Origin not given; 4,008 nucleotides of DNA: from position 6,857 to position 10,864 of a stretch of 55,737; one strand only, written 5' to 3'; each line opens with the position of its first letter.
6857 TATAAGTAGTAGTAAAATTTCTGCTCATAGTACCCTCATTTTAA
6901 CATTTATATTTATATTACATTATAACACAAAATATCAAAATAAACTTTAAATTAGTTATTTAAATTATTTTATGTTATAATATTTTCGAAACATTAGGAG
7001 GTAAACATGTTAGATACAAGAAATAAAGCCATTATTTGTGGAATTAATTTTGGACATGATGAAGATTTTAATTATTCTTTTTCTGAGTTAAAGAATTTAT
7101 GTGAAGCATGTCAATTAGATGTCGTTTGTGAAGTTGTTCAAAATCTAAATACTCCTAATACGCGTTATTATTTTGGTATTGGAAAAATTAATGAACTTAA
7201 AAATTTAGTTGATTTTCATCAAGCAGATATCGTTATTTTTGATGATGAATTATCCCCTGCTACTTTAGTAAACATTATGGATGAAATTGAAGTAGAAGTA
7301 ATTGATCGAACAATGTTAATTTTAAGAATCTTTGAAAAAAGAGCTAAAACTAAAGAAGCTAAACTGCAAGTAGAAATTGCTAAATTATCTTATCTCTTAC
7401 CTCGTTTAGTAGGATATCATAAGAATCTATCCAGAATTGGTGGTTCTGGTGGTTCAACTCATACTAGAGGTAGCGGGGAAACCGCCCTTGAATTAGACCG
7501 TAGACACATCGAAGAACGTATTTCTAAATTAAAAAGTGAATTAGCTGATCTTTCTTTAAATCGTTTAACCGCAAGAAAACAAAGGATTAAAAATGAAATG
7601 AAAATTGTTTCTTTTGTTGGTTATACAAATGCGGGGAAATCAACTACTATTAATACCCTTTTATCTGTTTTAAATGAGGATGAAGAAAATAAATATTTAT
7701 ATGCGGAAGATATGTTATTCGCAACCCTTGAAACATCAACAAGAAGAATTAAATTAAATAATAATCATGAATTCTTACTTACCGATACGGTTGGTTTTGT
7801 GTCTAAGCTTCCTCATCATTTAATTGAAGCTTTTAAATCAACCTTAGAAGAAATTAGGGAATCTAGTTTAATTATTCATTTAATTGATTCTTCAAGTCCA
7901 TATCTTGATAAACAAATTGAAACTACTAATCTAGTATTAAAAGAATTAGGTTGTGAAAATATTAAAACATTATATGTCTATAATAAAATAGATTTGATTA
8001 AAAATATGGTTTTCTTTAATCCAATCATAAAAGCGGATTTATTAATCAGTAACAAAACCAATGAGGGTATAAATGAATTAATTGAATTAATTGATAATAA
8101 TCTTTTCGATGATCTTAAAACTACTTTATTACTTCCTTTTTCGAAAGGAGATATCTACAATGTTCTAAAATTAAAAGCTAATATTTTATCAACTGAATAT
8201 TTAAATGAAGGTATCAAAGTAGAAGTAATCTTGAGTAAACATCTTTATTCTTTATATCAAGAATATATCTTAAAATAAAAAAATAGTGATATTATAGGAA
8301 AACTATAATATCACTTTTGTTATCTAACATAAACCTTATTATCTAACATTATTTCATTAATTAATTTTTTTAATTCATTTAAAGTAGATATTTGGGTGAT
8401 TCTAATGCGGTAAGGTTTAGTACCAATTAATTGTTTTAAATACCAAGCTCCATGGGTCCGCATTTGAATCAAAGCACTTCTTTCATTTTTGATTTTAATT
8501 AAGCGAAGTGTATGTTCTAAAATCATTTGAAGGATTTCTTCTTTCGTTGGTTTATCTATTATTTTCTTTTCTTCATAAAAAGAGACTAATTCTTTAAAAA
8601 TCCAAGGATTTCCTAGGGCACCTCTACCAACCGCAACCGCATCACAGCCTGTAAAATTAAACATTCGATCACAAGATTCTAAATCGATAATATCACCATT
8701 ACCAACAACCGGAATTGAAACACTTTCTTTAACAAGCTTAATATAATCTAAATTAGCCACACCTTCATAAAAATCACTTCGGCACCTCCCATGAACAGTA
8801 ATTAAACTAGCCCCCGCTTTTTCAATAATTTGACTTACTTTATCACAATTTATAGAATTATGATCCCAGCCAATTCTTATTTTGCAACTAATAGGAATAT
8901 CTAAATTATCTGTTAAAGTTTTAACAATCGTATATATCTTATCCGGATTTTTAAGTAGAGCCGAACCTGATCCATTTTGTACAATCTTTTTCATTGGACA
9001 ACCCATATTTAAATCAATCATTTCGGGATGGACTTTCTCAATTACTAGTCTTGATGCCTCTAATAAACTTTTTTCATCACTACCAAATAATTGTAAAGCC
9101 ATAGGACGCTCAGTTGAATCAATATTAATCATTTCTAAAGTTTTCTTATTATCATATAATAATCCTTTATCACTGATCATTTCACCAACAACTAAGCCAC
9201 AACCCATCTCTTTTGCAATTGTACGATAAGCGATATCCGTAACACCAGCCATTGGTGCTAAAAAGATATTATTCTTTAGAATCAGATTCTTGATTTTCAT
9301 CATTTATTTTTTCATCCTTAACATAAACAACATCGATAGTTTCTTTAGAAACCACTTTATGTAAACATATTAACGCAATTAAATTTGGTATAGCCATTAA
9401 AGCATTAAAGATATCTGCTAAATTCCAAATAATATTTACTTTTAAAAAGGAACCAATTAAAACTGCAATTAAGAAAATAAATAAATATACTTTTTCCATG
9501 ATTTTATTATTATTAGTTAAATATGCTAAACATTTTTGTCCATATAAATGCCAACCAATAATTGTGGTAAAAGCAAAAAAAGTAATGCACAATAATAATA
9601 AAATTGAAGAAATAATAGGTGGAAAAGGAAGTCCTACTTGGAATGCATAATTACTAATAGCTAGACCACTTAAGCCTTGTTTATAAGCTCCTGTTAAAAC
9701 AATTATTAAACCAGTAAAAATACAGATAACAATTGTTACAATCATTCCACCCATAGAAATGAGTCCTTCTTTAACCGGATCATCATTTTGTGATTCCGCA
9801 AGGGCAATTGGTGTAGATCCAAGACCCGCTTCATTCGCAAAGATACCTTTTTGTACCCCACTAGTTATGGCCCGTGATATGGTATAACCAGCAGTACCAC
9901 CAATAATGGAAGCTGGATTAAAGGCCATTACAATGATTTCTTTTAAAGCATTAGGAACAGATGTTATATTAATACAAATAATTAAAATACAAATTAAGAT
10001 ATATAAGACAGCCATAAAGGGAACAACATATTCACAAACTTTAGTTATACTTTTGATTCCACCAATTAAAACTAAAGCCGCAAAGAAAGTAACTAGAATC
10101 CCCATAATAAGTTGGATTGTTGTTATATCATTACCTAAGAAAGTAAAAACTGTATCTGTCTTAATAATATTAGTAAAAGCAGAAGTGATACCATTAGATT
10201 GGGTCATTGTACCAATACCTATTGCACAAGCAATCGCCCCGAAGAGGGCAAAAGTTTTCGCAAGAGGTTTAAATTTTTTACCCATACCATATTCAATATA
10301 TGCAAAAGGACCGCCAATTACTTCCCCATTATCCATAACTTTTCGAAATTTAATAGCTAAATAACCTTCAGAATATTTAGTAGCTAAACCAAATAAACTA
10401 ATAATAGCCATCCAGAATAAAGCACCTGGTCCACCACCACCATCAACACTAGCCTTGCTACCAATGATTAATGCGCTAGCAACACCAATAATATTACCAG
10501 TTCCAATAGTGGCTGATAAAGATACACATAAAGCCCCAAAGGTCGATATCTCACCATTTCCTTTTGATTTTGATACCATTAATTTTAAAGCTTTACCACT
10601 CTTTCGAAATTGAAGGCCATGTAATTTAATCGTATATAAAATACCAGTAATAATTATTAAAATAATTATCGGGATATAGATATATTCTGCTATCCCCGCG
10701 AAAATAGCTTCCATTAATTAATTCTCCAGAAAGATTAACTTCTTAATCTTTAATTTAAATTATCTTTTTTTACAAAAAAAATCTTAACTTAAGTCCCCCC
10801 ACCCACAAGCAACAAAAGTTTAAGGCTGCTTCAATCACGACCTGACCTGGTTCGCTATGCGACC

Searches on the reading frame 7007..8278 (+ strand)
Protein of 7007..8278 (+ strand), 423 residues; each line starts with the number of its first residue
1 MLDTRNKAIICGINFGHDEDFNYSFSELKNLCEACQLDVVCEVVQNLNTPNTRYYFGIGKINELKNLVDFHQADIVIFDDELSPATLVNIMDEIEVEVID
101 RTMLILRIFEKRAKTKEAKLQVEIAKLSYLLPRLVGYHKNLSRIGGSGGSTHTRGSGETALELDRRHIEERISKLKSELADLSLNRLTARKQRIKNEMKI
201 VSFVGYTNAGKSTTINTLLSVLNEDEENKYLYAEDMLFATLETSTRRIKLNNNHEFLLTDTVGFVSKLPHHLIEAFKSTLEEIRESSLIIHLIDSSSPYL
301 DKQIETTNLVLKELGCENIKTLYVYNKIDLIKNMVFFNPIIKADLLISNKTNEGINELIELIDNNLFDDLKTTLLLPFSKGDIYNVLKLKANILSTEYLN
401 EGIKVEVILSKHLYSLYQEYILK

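Call 73: search_protein_families(library=pfam, proteins=[window:7007-8278:+], max_evalue=0.001)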
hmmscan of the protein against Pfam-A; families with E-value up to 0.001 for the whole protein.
window:7007-8278:+ (423 aa): 3 families
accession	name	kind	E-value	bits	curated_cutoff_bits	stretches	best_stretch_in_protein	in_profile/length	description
PF16360.10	GTP-bdg_M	-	4.5e-28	98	29.5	1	112-193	1-79/79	GTP-binding GTPase Middle Region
PF13167.11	GTP-bdg_N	-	1.3e-27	96.6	25.4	1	23-109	2-88/89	GTP-binding GTPase N-terminal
PF01926.29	MMR_HSR1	-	2.1e-17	63.7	21.9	1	201-327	2-113/113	50S ribosome-binding GTPase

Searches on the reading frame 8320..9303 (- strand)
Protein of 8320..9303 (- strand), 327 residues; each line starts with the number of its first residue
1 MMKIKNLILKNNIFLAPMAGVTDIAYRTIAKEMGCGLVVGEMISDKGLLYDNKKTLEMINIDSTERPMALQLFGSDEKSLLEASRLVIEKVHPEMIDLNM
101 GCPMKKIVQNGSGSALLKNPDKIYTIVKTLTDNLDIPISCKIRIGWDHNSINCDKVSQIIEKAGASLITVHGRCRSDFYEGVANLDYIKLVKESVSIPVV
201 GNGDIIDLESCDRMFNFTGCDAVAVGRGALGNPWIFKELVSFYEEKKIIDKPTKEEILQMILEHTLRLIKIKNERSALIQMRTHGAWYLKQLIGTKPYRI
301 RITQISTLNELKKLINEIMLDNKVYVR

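Call 73: search_protein_families(library=pfam, proteins=[window:8320-9303:-], max_evalue=0.001)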
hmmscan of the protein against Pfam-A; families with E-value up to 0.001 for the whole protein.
window:8320-9303:- (327 aa): 2 families
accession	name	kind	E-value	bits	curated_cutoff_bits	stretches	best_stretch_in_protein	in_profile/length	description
PF01207.24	Dus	-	2.9e-85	286.6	20.4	1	15-317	2-304/311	Dihydrouridine synthase (Dus)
PF00977.27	His_biosynth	-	0.00058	19.8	23.6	0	183-249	60-125/228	Histidine biosynthesis protein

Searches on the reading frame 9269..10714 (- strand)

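Call 73: search_protein_families(library=pfam, proteins=[window:9269-10714:-], max_evalue=0.001)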
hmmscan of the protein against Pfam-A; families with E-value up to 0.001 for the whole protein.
window:9269-10714:- (481 aa): 1 family
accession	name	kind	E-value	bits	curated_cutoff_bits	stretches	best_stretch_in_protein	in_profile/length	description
PF01235.23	Na_Ala_symp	-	1.3e-112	377.4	24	1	48-462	5-379/392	Sodium:alanine symporter family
